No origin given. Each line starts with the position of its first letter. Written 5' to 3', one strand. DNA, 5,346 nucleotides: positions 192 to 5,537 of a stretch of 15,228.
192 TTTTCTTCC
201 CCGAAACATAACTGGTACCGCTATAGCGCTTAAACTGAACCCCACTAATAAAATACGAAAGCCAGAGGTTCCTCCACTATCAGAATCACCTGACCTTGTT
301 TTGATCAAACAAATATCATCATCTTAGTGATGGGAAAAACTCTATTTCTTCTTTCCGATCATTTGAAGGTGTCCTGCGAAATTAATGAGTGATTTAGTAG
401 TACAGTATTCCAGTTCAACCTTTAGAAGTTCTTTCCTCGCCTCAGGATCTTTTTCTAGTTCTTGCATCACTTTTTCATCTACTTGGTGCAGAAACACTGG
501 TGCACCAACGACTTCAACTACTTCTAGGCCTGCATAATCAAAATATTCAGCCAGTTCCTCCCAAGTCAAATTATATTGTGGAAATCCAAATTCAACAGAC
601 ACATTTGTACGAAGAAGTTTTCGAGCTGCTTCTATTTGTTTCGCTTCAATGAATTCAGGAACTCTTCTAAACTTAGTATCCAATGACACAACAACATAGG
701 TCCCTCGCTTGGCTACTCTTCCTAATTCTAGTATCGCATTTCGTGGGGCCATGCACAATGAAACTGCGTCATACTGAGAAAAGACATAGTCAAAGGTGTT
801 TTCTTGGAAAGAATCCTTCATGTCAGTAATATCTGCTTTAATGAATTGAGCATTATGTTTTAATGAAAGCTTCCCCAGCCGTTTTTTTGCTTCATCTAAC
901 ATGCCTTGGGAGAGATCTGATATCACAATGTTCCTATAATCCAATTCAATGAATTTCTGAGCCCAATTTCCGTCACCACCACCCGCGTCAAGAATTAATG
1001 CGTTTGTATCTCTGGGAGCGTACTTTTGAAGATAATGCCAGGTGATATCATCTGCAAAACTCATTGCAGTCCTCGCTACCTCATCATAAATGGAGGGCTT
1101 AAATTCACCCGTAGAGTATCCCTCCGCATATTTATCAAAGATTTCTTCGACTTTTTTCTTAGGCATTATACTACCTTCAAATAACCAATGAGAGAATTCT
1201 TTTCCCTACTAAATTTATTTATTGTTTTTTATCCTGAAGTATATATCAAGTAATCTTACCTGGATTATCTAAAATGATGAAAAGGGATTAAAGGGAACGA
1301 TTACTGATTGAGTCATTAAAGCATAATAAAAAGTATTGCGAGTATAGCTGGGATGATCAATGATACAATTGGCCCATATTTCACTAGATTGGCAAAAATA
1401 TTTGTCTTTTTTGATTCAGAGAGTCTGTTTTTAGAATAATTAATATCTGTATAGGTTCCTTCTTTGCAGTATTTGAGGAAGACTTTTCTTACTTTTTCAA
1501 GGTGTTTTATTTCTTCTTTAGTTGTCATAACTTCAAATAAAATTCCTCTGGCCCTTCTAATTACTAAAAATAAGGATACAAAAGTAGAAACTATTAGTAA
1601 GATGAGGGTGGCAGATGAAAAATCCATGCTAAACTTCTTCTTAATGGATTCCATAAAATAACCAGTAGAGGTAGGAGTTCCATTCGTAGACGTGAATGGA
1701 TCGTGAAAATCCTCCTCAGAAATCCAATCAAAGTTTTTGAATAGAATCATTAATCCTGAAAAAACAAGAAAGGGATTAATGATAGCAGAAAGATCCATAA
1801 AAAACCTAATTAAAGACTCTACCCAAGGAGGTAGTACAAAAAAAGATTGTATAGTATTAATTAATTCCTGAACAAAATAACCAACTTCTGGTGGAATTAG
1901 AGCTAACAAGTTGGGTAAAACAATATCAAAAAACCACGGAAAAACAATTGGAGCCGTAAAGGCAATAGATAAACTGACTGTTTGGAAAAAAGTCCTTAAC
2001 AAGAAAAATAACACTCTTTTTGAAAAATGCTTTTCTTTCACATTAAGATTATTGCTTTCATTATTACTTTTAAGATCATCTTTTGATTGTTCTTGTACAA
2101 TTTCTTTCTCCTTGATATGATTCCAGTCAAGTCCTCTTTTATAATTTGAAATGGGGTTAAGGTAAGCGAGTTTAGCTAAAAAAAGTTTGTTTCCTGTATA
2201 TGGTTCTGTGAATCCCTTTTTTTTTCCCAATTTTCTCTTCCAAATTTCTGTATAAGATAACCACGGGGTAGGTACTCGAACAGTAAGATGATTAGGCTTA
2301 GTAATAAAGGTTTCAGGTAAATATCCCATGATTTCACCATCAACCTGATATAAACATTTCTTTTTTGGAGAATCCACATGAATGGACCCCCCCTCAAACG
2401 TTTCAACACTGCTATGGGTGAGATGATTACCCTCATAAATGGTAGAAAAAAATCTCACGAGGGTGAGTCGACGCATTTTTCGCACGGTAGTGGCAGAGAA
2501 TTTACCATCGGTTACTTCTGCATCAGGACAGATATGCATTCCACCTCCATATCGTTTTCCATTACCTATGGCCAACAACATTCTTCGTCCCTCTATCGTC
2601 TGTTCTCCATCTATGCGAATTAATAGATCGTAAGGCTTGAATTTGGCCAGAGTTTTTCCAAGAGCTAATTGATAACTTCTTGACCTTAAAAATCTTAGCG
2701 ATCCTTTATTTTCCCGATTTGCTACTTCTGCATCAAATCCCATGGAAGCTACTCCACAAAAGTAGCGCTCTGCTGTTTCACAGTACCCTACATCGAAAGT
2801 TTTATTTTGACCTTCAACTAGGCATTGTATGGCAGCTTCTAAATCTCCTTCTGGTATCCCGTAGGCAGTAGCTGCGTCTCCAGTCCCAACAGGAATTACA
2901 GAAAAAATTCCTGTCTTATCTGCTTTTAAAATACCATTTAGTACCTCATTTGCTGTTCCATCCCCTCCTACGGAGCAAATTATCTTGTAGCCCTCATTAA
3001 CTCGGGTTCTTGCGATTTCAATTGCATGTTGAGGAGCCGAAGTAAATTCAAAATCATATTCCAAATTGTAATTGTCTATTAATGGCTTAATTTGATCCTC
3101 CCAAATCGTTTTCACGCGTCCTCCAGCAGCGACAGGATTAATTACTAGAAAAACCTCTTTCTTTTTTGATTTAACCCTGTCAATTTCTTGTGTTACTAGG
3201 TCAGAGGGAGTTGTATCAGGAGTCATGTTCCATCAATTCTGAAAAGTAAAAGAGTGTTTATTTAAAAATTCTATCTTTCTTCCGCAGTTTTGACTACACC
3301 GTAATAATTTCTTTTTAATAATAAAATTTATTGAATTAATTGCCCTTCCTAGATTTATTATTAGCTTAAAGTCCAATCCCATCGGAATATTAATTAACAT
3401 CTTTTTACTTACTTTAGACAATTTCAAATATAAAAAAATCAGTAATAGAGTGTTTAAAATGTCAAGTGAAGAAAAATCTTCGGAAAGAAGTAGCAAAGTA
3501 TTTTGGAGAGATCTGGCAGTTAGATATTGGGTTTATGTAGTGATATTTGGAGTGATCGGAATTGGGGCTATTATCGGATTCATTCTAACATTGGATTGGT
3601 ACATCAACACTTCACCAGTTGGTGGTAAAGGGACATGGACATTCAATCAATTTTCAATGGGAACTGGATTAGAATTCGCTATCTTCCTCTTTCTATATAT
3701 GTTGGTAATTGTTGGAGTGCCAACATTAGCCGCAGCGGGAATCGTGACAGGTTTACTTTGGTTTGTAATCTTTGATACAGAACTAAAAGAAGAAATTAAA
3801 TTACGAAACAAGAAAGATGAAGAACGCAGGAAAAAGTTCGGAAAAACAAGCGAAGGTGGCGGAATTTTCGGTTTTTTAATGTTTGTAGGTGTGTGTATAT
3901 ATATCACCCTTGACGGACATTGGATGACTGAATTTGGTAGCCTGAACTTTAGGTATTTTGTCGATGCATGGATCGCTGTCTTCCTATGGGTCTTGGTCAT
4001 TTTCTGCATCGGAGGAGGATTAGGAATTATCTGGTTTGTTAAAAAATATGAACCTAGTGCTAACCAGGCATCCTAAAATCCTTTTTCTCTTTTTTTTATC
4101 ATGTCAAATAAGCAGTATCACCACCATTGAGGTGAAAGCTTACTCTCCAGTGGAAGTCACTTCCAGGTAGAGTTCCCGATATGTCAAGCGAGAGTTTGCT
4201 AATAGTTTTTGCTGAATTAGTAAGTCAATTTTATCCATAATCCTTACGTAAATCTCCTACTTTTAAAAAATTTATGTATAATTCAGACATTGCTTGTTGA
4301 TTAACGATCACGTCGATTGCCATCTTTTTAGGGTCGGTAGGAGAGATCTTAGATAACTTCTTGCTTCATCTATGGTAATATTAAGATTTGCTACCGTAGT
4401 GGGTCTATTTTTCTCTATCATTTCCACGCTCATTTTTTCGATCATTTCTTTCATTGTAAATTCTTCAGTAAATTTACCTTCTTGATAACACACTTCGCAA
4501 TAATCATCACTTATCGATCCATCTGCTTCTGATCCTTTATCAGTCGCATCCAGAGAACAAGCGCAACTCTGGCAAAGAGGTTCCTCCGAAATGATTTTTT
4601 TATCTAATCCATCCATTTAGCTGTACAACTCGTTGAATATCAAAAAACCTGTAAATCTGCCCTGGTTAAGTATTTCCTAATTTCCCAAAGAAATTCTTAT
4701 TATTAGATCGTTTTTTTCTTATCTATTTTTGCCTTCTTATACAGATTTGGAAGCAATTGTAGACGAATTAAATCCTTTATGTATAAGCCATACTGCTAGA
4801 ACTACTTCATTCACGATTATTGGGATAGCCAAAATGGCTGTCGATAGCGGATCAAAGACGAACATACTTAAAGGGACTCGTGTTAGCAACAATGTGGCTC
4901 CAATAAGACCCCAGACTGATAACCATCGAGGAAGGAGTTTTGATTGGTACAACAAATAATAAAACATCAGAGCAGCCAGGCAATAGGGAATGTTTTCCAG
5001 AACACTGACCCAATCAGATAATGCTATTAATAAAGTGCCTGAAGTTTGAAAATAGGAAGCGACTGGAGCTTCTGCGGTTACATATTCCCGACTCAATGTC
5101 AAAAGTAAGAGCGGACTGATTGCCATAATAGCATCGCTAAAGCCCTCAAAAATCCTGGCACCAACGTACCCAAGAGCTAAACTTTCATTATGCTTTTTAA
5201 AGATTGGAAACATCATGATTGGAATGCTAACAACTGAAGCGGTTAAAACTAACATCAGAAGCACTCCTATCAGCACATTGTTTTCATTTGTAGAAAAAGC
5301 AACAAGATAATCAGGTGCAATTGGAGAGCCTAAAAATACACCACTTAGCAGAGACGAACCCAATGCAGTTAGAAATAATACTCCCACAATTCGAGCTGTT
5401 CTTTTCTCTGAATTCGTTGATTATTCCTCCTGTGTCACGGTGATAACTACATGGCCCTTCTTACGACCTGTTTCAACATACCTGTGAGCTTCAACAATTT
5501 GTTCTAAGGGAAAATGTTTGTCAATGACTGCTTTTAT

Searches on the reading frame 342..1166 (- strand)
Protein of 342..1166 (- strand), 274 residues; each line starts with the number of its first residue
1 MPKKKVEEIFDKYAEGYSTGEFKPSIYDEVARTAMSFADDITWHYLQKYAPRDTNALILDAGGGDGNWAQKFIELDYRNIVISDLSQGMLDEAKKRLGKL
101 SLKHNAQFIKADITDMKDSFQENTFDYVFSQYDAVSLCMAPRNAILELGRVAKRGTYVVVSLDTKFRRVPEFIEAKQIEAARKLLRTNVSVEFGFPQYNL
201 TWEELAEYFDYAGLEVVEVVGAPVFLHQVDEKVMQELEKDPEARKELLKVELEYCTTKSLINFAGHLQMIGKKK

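Call 5: search_protein_families(library=pfam, proteins=[window:342-1166:-], max_evalue=0.01)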
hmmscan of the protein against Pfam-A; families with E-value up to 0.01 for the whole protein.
window:342-1166:- (274 aa): 6 families
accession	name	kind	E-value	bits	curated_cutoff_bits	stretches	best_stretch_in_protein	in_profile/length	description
PF13649.12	Methyltransf_25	-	3.6e-14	53.6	27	1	58-155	1-96/97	Methyltransferase domain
PF13847.12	Methyltransf_31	-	1.9e-12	47.5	27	1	55-213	4-145/145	Methyltransferase domain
PF08241.18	Methyltransf_11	-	4.1e-12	47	21.2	1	59-159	1-94/95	Methyltransferase domain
PF01209.24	Ubie_methyltran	-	3e-08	33.7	20.1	1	27-160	20-151/233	ubiE/COQ5 methyltransferase family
PF08242.18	Methyltransf_12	-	3.4e-07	31.3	30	1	59-153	1-93/98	Methyltransferase domain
PF13489.12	Methyltransf_23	-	2.9e-05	24.3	27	1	46-218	13-163/164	Methyltransferase domain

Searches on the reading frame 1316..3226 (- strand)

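Call 5: search_protein_families(library=pfam, proteins=[window:1316-3226:-], max_evalue=0.01)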
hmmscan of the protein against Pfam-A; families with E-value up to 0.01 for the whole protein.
window:1316-3226:- (636 aa): 2 families
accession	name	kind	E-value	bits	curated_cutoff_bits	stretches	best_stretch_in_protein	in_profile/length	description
PF19279.4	YegS_C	-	5.8e-34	117.6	27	1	158-316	1-156/158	YegS C-terminal NAD kinase beta sandwich-like domain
PF00781.29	DAGK_cat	-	1.3e-24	86.6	23.6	1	25-148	2-124/125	Diacylglycerol kinase catalytic domain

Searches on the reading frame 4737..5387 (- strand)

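Call 5: search_protein_families(library=pfam, proteins=[window:4737-5387:-], max_evalue=0.01)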
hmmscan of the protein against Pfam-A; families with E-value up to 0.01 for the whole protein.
window:4737-5387:- (216 aa): 1 family
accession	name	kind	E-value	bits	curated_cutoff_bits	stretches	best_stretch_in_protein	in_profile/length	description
PF14329.11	DUF4386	-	1.4e-35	123.5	27.6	1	1-205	2-210/210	Domain of unknown function (DUF4386)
